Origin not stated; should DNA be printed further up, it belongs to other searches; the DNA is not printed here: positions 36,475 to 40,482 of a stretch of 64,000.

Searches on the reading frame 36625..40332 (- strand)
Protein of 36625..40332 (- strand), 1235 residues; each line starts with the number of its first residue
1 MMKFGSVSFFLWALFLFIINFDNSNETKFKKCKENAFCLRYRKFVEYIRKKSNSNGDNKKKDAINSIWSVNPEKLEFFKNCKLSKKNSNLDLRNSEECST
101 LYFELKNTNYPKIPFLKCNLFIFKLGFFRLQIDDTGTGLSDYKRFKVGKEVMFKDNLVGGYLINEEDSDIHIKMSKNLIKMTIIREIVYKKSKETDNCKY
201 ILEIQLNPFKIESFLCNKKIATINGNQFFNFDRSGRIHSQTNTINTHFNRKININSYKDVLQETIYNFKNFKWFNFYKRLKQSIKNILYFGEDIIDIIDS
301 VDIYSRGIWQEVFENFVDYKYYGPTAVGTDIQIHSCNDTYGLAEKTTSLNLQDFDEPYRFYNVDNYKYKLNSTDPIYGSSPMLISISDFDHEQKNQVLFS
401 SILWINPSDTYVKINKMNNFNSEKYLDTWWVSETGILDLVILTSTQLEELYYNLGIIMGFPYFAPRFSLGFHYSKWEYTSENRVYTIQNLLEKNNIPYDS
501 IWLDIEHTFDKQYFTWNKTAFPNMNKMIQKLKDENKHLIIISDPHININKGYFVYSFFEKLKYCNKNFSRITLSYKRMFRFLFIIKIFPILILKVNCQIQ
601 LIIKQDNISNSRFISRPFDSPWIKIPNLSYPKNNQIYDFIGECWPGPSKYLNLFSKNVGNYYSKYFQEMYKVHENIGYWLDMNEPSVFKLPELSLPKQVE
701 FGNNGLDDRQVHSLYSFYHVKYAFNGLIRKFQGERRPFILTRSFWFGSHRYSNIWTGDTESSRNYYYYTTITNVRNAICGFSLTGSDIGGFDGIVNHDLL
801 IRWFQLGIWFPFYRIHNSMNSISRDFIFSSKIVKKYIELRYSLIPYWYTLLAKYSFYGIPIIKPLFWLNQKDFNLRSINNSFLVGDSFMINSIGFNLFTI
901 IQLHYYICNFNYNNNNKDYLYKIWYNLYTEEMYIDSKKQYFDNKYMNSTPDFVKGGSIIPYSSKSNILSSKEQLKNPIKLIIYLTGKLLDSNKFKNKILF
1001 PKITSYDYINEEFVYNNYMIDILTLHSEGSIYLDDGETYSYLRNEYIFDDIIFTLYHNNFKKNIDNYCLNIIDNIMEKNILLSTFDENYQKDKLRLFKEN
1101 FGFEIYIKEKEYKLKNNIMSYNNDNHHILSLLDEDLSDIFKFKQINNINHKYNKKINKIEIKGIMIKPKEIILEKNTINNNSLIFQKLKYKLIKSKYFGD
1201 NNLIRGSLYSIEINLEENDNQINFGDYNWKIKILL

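Call 58: search_protein_families(library=pfam, proteins=[window:36625-40332:-], max_evalue=0.00001)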
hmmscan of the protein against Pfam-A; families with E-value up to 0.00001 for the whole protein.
window:36625-40332:- (1235 aa): 3 families
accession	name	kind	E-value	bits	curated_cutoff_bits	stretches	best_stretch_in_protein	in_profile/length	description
PF01055.32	Glyco_hydro_31_2nd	-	6.8e-78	262.7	23.5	2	633-850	108-328/328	Glycosyl hydrolases family 31 TIM-barrel domain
PF13802.12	Gal_mutarotas_2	-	7.2e-19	69.2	27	1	196-411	54-182/184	Glycosyl hydrolase 31 N-terminal galactose mutarotase-like domain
PF21365.3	Glyco_hydro_31_3rd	-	4.9e-08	33.8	24.4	1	858-959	1-87/87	Glycosyl hydrolase family 31 C-terminal domain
